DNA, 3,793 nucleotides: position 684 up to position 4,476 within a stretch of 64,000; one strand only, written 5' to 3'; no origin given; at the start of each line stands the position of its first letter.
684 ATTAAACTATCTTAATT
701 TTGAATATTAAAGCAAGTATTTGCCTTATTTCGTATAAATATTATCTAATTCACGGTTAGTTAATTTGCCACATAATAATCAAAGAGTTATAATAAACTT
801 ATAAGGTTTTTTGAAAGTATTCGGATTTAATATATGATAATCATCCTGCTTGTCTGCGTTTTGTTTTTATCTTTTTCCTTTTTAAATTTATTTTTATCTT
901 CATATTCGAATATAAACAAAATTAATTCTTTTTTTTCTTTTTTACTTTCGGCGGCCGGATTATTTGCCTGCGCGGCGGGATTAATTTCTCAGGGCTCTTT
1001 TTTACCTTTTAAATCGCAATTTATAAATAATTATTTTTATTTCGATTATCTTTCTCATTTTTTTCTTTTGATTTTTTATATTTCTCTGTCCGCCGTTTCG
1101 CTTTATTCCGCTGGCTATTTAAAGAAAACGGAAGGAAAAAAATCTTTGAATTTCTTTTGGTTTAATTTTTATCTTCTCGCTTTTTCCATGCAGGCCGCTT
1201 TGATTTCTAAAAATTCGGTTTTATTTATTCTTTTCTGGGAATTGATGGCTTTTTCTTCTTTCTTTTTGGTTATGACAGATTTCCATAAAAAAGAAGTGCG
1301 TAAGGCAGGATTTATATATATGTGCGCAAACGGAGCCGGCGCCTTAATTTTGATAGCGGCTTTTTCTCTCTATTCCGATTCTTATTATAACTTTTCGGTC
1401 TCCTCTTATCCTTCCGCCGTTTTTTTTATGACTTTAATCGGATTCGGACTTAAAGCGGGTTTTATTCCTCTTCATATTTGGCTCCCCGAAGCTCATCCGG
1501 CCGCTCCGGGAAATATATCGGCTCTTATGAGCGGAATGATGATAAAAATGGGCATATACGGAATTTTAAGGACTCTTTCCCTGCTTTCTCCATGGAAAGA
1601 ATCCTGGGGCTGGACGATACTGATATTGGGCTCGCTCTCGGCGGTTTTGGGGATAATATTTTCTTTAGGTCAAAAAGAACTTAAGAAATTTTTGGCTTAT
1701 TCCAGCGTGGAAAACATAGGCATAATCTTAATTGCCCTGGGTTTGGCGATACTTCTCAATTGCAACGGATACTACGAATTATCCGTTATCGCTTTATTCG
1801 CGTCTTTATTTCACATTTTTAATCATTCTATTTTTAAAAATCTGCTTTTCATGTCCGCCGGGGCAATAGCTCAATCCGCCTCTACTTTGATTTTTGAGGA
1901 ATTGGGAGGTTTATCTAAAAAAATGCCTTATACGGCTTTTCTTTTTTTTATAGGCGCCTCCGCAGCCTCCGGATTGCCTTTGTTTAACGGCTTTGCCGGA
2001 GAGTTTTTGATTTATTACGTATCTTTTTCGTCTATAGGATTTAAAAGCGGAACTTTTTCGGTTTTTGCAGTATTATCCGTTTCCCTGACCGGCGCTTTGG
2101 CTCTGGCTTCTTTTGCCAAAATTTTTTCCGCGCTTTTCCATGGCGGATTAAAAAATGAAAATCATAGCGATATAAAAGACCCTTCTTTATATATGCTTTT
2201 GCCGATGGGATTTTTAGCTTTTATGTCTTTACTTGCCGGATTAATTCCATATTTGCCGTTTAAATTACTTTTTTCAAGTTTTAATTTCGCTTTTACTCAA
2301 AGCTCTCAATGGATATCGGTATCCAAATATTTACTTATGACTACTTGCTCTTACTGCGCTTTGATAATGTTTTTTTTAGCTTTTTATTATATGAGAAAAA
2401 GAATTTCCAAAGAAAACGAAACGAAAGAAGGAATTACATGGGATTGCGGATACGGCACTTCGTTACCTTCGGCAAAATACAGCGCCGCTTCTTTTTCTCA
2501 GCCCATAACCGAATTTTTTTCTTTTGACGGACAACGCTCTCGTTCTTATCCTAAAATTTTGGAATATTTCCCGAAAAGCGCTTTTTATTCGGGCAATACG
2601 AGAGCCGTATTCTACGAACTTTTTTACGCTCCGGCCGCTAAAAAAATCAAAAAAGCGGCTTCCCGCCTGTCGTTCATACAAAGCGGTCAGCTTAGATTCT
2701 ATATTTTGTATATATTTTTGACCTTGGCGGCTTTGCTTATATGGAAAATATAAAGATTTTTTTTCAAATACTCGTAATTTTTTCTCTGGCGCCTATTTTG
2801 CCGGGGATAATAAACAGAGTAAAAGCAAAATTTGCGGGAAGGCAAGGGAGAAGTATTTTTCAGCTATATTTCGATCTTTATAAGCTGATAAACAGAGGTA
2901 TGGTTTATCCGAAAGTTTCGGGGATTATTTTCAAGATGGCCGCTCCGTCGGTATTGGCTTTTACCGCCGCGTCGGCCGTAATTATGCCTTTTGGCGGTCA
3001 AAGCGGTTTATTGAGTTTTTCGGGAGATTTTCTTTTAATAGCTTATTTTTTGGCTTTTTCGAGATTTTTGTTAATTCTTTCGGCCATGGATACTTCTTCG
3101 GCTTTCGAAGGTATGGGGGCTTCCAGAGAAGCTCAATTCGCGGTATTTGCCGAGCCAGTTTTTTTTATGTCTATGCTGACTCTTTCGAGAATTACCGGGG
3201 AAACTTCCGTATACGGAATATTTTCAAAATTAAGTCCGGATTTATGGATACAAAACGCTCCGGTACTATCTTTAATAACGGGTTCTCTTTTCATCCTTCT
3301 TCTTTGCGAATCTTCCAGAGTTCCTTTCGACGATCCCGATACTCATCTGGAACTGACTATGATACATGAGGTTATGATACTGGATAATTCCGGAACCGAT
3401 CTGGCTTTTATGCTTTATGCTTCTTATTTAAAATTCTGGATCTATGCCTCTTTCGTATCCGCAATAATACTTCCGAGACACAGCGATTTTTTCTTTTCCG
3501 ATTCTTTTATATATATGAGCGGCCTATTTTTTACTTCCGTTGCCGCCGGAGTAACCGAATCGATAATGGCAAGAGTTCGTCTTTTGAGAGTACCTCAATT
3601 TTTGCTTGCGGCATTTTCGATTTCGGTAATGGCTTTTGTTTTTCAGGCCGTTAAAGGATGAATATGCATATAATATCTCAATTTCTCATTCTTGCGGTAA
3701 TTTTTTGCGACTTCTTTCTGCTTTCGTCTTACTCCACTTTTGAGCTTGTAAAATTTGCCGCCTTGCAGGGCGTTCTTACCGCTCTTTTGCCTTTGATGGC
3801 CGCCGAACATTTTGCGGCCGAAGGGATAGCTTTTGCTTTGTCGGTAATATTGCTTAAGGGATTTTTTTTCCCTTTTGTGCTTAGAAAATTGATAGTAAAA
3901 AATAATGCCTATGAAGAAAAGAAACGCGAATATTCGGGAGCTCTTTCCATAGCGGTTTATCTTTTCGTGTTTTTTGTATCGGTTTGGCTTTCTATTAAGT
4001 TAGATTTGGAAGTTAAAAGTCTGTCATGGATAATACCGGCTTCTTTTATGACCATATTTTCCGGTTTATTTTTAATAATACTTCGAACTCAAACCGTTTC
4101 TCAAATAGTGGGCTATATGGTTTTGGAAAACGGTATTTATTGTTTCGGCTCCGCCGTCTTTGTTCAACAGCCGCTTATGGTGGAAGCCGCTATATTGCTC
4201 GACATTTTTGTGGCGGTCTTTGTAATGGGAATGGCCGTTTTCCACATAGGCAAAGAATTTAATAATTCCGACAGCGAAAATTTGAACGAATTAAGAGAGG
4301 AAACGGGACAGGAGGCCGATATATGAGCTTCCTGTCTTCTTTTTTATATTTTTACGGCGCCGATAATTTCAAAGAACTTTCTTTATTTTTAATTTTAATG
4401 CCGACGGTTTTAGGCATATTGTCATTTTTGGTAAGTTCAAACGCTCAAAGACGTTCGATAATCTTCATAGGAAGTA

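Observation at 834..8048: Complex-I-like, group-4-hydrogenase-like six-gene module whose large subunit appears to have lost the [NiFe] ligands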

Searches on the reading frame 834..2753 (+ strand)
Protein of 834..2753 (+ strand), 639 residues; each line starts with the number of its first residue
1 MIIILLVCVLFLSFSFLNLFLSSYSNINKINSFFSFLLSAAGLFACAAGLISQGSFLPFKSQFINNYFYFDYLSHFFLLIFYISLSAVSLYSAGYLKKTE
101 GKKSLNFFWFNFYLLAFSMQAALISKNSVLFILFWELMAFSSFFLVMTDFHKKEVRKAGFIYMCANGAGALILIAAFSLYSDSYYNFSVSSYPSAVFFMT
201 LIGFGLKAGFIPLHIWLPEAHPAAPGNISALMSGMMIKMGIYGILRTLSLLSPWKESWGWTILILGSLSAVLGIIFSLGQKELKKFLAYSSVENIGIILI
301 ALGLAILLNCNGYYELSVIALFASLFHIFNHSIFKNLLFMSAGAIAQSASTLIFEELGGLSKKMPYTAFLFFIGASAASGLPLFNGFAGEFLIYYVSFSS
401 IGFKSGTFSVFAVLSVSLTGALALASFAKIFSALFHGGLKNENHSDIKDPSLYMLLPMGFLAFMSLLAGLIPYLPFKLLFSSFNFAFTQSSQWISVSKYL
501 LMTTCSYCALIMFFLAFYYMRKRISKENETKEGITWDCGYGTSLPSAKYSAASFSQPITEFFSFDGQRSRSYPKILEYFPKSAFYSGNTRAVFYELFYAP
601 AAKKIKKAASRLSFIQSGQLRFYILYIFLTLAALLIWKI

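Call 3: search_protein_families(library=pfam, proteins=[window:834-2753:+], max_evalue=0.01)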
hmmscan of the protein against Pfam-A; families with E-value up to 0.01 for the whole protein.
window:834-2753:+ (639 aa): 1 family
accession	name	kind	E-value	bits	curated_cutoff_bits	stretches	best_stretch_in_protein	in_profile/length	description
PF00361.26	Proton_antipo_M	-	8.7e-43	147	21.5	1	125-405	1-283/294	NADH:quinone oxidoreductase/Mrp antiporter, TM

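Call 4: search_protein_families(library=ncbifam, proteins=[window:834-2753:+], max_evalue=0.01)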
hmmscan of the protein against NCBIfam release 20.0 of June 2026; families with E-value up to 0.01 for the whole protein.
window:834-2753:+ (639 aa): 69 families (the best 25 are shown)
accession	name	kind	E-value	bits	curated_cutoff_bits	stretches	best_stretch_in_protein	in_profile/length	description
NF005086.0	PRK06521.1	equivalog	5.8e-147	491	667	1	4-636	8-665/669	hydrogenase 4 subunit B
NF006418.0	PRK08667.1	equivalog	1.6e-117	393.7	794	1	6-636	8-638/644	hydrogenase membrane subunit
NF006240.0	PRK08376.1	subfamily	8.2e-63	213.1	662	1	64-480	82-500/521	putative monovalent cation/H+ antiporter subunit D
NF009310.0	PRK12668.1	equivalog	1.1e-55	189.5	564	1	27-536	27-488/584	Na(+)/H(+) antiporter subunit D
NF005958.0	PRK08042.1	equivalog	3.2e-55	188.1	727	1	9-563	19-561/608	formate hydrogenlyase subunit 3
NF006419.0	PRK08668.1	equivalog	2.5e-53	181.8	617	1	5-481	5-476/613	NADH dehydrogenase subunit M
NF009287.0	PRK12647.1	equivalog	4.9e-49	167.5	937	1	19-526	23-527/773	putative monovalent cation/H+ antiporter subunit A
TIGR00940.1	2a6301s01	subfamily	3.9e-48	164.4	920.45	1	64-481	67-498/793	monovalent cation:proton antiporter subunit A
NF009288.0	PRK12648.1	equivalog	1.4e-47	162.4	1104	1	5-488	5-487/954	monovalent cation/H+ antiporter subunit A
TIGR01972.1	NDH_I_M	subfamily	2.3e-45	155.2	263.8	1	93-481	94-477/486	NADH-quinone oxidoreductase subunit M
NF005097.0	PRK06525.1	equivalog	3.5e-44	151.3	430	1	28-472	28-475/480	hydrogenase 4 subunit D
NF009285.0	PRK12645.1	equivalog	5.1e-44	150.7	1028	1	63-508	69-540/804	Na+/H+ antiporter subunit A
NF006427.0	PRK08676.1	equivalog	1.4e-40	139.7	511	1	56-471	47-467/486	hydrogenase membrane subunit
NF005046.0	PRK06459.1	equivalog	4.8e-40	137.8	460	1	69-636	43-582/587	hydrogenase 4 subunit B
NF005141.0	PRK06590.1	equivalog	8.1e-40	137.3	556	1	20-637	27-608/615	NADH-quinone oxidoreductase subunit L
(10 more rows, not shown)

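Call 60: search_solved_structures(query=window:834-2753:+, max_evalue=1e-20, show_alignments=1)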
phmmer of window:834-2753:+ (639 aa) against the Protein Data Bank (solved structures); distinct sequences matched with E-value up to 1e-20: 13.
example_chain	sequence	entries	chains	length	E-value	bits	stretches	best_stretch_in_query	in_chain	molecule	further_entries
7z0s_C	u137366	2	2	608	9.2e-50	173.6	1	33-563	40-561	Formate hydrogenlyase subunit 3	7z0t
6cfw_H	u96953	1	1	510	1.6e-48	169.5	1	76-473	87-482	Monovalent cation/H+ antiporter subunit D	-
6z16_A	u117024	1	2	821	5.7e-36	128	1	66-440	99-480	Multisubunit Na+/H+ antiporter, A subunit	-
7qru_A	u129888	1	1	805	2.2e-34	122.8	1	60-473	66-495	Na+/H+ antiporter subunit A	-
6hum_D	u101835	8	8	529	3.1e-27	99.2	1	110-439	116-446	NAD(P)H-quinone oxidoreductase chain 4 1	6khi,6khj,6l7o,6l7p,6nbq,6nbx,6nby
6u8y_X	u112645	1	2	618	3.5e-26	95.7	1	196-483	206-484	NADH dehydrogenase subunit M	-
7qru_D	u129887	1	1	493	8.4e-25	91.1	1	3-470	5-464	Na+/H+ antiporter subunit D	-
7eu3_D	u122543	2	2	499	9.2e-25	91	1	107-457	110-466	NAD(P)H-quinone oxidoreductase chain 4, chloroplastic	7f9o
4he8_L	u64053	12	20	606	2.7e-24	89.4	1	43-476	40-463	NADH-quinone oxidoreductase subunit 12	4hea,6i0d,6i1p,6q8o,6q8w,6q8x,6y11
6u8y_H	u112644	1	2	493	3.4e-24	89.1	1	72-431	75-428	NADH dehydrogenase subunit N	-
7wff_D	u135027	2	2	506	6.6e-23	84.9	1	7-448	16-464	NAD(P)H-quinone oxidoreductase chain 4, chloroplastic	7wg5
6tjv_D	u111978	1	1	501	2e-22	83.3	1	101-401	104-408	NADH dehydrogenase subunit 4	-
9grx_D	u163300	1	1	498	3.5e-22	82.5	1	104-400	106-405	NAD(P)H-quinone oxidoreductase chain 4, chloroplastic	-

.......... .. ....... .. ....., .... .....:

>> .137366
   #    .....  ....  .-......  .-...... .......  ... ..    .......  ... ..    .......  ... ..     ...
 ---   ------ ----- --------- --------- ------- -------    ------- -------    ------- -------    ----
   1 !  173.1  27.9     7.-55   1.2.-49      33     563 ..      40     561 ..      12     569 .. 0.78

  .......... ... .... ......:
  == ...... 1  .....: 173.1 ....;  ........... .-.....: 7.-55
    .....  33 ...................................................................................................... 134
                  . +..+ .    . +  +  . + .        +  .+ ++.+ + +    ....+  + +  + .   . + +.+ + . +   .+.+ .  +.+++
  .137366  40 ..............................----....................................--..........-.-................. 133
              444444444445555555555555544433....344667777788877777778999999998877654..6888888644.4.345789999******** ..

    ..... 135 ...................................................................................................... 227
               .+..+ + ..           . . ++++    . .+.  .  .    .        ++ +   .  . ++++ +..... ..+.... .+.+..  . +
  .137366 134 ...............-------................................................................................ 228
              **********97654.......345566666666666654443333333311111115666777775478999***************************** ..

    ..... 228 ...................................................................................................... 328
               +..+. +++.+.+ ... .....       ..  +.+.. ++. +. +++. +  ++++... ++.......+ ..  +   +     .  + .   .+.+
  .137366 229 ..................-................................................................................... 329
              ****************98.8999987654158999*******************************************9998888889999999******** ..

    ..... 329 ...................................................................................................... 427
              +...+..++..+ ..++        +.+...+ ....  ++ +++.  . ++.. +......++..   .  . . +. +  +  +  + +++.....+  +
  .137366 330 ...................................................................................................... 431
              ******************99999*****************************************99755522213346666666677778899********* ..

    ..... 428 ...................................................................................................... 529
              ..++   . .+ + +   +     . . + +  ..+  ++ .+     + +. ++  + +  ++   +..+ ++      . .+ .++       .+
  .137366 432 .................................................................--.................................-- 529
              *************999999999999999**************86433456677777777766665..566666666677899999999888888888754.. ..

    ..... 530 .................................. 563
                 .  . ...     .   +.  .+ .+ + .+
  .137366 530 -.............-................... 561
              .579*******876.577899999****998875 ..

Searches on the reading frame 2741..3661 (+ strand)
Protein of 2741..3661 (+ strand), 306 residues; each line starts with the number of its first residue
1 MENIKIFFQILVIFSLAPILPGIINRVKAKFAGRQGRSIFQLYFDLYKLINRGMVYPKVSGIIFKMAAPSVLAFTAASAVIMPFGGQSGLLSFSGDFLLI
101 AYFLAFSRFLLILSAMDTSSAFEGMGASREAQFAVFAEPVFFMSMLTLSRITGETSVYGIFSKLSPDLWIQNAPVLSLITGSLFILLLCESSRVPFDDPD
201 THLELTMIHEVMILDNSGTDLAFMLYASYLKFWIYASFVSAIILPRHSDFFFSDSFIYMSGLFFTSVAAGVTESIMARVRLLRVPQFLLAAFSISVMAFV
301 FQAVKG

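Call 3: search_protein_families(library=pfam, proteins=[window:2741-3661:+], max_evalue=0.01)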
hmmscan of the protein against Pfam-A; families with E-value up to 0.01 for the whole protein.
window:2741-3661:+ (306 aa): 1 family
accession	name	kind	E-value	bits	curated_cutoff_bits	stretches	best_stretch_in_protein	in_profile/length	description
PF00146.26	NADHdh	-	5.8e-26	92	27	1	6-300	3-295/298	NADH dehydrogenase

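Call 4: search_protein_families(library=ncbifam, proteins=[window:2741-3661:+], max_evalue=0.01)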
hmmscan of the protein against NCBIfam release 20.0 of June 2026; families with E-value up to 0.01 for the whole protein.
window:2741-3661:+ (306 aa): 1 family
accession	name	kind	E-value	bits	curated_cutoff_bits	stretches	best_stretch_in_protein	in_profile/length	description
NF004741.0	PRK06076.1-2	equivalog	3.1e-08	33.2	305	1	38-284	65-310/337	NADH-quinone oxidoreductase subunit NuoH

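Call 59: search_solved_structures(query=window:2741-3661:+, max_evalue=0.01, show_alignments=2)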
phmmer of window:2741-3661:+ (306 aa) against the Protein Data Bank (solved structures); distinct sequences matched with E-value up to 0.01: 3.
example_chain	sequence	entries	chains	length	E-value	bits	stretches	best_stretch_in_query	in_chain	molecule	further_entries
7z0s_D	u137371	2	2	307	4.9e-27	98.7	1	7-300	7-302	Formate hydrogenlyase subunit 4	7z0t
6cfw_M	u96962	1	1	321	3e-12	50.1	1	15-248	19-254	Mbh13 NADH dehydrogenase subunit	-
6u8y_M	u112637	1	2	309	0.00051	23.2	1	15-197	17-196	NADH dehydrogenase subunit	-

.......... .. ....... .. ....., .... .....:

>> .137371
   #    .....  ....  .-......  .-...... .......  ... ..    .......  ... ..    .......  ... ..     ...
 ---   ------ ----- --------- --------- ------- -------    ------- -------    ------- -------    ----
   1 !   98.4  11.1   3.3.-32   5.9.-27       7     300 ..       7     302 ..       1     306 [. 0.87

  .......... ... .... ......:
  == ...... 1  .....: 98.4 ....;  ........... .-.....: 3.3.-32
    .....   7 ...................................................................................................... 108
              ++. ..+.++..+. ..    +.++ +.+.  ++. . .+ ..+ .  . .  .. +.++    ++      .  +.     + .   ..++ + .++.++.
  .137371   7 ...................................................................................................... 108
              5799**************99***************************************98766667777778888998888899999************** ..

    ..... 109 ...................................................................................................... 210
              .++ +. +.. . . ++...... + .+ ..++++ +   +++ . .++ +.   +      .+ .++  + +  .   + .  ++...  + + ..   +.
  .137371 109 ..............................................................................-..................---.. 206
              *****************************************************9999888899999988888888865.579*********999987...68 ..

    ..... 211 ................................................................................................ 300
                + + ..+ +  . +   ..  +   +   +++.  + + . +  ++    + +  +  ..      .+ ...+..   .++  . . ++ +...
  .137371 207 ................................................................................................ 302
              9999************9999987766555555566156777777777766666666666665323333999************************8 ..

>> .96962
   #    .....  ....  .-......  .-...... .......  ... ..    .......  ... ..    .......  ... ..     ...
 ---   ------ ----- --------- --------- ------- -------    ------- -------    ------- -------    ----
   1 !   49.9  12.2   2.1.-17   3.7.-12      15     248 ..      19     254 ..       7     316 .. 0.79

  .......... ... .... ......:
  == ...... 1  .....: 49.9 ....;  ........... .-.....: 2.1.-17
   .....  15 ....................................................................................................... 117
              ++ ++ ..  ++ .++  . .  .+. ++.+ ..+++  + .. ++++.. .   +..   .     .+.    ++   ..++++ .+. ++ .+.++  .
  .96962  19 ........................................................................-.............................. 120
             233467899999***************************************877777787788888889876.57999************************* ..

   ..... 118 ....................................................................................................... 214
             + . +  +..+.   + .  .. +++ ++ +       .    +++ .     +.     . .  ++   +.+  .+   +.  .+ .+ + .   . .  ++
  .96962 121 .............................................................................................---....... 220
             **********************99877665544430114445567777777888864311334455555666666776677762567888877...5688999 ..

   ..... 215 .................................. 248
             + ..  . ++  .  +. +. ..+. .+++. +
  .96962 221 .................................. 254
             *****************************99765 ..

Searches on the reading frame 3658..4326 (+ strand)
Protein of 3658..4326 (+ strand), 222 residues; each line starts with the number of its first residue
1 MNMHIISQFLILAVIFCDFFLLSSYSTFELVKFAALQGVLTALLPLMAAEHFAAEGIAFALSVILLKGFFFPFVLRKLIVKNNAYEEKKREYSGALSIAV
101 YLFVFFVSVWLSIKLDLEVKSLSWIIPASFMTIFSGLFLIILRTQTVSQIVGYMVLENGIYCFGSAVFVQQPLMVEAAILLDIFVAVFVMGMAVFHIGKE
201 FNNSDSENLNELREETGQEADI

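Call 3: search_protein_families(library=pfam, proteins=[window:3658-4326:+], max_evalue=0.01)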
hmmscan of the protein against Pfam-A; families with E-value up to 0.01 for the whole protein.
window:3658-4326:+ (222 aa): 1 family
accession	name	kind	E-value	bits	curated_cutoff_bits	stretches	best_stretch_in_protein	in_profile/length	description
PF00420.29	Oxidored_q2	-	3e-05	24.1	26.1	1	129-212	6-90/95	NADH-ubiquinone/plastoquinone oxidoreductase chain 4L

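Call 4: search_protein_families(library=ncbifam, proteins=[window:3658-4326:+], max_evalue=0.01)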
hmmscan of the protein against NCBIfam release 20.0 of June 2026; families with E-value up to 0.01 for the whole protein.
window:3658-4326:+ (222 aa): 1 family
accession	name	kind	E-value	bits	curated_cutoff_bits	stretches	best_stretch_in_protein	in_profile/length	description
NF008556.0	PRK11492.1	equivalog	2.9e-14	53.5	136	1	3-213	3-215/216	hydrogenase 4 membrane subunit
